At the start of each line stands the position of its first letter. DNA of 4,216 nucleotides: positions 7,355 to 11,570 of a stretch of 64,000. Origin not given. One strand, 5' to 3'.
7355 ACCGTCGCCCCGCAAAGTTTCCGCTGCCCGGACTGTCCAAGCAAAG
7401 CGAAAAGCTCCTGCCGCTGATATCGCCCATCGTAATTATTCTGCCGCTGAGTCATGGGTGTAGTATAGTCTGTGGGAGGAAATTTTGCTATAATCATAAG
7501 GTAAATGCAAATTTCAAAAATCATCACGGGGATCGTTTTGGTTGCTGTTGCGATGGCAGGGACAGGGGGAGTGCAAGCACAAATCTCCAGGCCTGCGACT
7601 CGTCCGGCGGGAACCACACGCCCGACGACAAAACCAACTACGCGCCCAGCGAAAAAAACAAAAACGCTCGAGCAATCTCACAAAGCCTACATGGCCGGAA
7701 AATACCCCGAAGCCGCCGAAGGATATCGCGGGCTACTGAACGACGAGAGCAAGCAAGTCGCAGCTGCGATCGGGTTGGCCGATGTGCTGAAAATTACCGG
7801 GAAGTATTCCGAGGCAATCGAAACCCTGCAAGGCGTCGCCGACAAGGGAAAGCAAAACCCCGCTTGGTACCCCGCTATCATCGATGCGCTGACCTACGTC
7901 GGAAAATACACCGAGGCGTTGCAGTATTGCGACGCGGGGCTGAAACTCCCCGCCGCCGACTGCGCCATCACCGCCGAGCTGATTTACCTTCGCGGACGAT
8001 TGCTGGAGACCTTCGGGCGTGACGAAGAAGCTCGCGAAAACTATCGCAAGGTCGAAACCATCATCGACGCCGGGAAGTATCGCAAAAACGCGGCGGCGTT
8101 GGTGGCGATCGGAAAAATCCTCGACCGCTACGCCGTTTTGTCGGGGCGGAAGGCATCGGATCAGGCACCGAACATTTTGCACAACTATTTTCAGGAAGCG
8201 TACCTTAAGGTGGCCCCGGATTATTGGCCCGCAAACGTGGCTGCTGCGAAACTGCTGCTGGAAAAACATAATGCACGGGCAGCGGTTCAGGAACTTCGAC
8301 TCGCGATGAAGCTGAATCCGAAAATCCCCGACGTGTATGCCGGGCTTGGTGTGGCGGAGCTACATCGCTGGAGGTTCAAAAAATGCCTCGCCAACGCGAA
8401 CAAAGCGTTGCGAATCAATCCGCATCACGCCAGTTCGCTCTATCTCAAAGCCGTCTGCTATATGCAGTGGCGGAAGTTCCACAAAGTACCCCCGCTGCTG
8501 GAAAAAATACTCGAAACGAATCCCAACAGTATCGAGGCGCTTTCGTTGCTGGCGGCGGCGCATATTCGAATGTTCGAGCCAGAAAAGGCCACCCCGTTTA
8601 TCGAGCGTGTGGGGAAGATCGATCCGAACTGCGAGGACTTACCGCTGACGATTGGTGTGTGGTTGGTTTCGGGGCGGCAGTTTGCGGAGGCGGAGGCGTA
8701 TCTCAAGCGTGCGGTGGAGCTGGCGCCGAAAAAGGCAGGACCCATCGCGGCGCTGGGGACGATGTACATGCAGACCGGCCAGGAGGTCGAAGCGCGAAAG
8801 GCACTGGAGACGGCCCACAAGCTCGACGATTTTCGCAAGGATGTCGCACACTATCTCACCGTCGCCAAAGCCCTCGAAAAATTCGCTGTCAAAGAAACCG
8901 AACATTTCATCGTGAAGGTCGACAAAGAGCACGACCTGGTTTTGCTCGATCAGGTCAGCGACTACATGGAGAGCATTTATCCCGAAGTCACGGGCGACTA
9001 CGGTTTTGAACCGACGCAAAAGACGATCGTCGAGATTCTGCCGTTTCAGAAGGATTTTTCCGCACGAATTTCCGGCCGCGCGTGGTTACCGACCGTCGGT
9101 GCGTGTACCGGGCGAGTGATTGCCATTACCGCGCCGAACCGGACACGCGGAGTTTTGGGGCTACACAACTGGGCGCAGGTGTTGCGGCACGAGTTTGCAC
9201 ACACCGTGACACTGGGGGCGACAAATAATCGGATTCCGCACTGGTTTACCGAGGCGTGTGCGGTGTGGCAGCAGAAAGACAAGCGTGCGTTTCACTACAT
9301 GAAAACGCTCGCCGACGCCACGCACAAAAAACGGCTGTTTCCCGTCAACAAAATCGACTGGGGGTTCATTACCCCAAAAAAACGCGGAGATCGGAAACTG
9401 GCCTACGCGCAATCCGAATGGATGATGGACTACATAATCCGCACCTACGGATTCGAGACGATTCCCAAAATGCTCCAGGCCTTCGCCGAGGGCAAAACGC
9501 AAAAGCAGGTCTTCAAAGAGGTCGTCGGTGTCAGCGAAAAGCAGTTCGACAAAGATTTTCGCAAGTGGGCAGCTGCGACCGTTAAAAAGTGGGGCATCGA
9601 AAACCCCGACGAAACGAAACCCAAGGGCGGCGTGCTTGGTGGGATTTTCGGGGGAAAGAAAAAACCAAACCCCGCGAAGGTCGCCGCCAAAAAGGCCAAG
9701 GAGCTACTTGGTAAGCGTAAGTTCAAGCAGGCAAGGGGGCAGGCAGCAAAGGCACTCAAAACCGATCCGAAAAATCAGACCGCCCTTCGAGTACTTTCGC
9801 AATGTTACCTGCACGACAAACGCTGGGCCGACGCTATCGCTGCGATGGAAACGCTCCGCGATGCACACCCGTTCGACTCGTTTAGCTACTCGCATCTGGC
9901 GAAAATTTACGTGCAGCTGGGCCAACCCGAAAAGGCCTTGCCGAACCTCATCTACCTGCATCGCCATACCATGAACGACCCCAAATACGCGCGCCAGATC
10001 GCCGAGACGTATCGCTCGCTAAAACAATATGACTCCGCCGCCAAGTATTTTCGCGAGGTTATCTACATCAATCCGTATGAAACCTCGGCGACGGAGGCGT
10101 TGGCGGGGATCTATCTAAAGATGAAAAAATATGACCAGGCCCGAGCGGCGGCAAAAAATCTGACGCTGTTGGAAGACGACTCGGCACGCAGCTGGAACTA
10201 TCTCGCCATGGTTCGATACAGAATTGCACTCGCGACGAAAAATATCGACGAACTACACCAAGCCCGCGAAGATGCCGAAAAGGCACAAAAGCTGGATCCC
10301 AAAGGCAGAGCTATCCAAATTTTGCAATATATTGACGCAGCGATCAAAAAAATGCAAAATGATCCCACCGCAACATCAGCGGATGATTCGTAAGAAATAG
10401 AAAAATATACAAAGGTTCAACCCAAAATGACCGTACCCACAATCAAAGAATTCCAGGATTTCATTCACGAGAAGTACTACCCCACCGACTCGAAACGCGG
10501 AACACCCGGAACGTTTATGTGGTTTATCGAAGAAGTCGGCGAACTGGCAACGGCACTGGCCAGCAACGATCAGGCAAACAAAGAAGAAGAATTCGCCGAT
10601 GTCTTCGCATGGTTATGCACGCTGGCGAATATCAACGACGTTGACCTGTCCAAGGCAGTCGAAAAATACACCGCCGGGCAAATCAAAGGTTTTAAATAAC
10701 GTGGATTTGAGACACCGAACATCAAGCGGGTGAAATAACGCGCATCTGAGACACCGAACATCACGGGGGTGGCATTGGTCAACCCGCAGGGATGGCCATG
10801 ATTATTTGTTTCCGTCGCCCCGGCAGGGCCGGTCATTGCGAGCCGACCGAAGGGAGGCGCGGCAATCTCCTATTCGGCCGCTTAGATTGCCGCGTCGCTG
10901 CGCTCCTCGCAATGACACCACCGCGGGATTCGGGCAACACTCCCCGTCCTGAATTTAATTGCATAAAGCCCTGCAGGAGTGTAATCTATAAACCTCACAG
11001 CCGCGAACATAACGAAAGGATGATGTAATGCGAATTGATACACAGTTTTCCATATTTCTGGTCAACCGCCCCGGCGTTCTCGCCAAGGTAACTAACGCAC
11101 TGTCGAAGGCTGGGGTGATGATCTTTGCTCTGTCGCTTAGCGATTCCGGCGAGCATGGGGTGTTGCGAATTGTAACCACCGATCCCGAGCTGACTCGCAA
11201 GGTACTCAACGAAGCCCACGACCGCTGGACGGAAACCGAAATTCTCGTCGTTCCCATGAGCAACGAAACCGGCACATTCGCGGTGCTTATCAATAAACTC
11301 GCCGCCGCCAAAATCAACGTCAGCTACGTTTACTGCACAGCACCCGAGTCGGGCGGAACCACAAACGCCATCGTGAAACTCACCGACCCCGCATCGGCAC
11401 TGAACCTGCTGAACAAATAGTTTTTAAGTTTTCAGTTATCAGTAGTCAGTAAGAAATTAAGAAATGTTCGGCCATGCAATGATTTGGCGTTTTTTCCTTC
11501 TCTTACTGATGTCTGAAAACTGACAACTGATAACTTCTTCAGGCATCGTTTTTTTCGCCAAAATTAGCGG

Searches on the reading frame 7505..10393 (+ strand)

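Call 8: search_protein_families(library=pfam, proteins=[window:7505-10393:+], max_evalue=0.001)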
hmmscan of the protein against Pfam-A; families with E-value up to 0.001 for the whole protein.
window:7505-10393:+ (962 aa): 19 families
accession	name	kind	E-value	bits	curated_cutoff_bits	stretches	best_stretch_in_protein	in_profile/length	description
PF14559.12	TPR_19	-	3.2e-38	130.3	25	4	734-791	1-58/68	Tetratricopeptide repeat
PF07719.23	TPR_2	-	2.2e-30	102.6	27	0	828-857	3-32/34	Tetratricopeptide repeat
PF13432.12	TPR_16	-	7.4e-26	90.7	32.7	1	730-791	3-64/65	Tetratricopeptide repeat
PF13181.12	TPR_8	-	1.7e-25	87.4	25.7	1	831-857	6-32/34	Tetratricopeptide repeat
PF00515.34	TPR_1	-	9.7e-23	79.4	27.8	1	832-857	7-32/34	Tetratricopeptide repeat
PF13431.12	TPR_17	-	5.4e-20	70.4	24.4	0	299-322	3-26/34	Tetratricopeptide repeat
PF12895.13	ANAPC3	-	7.2e-20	71.5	27.2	2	820-884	17-80/82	Anaphase-promoting complex, cyclosome, subunit 3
PF13424.12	TPR_12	-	7.3e-18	65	30.1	0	127-186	11-74/77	Tetratricopeptide repeat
PF13428.12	TPR_14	-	2e-17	62.4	23.5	0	86-123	2-39/44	Tetratricopeptide repeat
PF13485.12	Peptidase_MA_2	-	1.4e-13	51.6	32.4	1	559-689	69-199/201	Peptidase MA superfamily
PF13371.12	TPR_9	-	6.7e-12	45.7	35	0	386-444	4-62/73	Tetratricopeptide repeat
PF13176.12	TPR_7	-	1e-10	41.3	27.9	0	832-853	5-26/36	Tetratricopeptide repeat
PF13374.12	TPR_10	-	6.1e-10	39.2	27.5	0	831-855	7-31/42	Tetratricopeptide repeat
PF13174.12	TPR_6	-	1.4e-09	38.4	26.3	0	832-856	6-30/33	Tetratricopeptide repeat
PF25060.1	ARM_TT21_2nd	-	2.4e-07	31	27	0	721-798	54-131/270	Tetratricopeptide repeat protein 21 second ARM domain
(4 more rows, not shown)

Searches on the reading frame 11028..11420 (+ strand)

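Call 8: search_protein_families(library=pfam, proteins=[window:11028-11420:+], max_evalue=0.001)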
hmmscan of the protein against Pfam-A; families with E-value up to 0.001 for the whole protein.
window:11028-11420:+ (130 aa): 6 families
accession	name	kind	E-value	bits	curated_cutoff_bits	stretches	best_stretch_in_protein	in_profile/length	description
PF19571.5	ACT_8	-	1e-14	55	23.5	1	5-104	4-103/141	ACT domain pair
PF01842.31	ACT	-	1.2e-11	44.6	27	1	7-64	3-62/66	ACT domain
PF13840.12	ACT_7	-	3.2e-09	36.9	27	1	13-38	19-43/65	ACT domain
PF13291.12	ACT_4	-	5.8e-07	30.5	27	1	4-47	6-49/80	ACT domain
PF22629.2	ACT_AHAS_ss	-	2.5e-06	28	27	1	8-58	2-54/67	AHAS small subunit-like ACT domain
PF22468.2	ACT_9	-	6.3e-06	26.3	27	0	12-48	9-44/61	ACT domain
